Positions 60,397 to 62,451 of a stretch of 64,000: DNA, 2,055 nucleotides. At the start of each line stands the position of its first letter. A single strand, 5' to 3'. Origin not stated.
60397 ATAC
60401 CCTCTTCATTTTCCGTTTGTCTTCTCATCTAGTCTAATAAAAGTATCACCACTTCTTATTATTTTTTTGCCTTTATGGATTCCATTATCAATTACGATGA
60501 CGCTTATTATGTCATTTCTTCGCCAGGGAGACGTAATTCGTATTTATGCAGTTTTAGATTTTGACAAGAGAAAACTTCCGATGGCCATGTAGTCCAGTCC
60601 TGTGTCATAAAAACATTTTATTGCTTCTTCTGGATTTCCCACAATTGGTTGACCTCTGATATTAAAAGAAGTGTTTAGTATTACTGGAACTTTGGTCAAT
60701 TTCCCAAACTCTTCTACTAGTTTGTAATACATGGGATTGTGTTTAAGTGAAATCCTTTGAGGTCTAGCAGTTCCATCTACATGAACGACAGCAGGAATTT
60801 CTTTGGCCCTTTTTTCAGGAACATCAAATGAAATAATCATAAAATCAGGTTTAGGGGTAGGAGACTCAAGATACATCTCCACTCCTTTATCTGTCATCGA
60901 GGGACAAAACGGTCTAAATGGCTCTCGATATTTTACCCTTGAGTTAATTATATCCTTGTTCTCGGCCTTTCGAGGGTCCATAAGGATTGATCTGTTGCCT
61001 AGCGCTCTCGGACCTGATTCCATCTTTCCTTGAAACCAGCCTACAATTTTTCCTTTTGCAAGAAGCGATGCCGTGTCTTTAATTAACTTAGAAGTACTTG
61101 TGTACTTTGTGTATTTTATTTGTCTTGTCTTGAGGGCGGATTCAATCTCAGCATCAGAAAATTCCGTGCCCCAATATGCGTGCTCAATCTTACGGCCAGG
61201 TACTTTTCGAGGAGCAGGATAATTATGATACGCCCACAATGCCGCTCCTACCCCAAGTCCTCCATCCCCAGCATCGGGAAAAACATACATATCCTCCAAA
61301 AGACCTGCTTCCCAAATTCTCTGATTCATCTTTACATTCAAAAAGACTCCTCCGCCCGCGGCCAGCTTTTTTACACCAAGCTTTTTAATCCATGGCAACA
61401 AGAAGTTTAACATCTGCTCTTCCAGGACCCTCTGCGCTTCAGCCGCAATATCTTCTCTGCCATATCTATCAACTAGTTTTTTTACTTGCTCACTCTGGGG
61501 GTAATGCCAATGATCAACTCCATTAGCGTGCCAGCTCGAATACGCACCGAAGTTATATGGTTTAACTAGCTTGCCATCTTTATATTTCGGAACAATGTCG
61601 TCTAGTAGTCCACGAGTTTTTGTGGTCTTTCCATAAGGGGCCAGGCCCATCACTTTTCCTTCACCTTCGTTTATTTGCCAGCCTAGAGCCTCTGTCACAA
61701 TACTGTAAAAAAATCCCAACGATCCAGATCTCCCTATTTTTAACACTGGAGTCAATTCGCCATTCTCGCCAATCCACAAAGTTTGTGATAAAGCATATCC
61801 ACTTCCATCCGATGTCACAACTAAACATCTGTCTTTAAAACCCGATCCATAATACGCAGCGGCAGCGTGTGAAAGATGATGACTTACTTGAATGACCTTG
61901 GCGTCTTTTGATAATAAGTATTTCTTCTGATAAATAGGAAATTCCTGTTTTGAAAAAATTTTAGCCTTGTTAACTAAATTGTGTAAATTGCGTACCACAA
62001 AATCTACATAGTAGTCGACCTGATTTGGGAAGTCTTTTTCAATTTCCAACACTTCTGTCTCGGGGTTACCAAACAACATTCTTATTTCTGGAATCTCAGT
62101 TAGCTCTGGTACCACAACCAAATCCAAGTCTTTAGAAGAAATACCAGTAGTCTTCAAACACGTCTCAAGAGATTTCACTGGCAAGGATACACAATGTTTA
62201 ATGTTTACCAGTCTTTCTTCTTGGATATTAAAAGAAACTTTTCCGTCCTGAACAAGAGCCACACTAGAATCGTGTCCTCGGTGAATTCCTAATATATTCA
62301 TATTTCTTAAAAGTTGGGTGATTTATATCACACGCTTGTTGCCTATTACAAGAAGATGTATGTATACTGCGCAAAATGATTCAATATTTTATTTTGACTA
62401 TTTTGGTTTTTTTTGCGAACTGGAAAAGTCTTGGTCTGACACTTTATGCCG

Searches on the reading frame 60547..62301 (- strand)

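Call 45: search_protein_families(library=pfam, proteins=[window:60547-62301:-], max_evalue=0.001)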
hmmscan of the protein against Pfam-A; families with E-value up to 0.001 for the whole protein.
window:60547-62301:- (585 aa): 3 families
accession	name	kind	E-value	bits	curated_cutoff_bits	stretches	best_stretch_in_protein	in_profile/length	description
PF16861.10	Carbam_trans_C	-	5e-66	221.9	27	1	411-581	1-170/170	Carbamoyltransferase C-terminus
PF02543.21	Carbam_trans_N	-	3.9e-51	174.9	24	1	3-355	2-346/346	Carbamoyltransferase N-terminus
PF22521.2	HypF_C_2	-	0.00025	21.4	27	0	271-352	155-240/241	Carbamoyltransferase, Kae1-like Domain, second subdomain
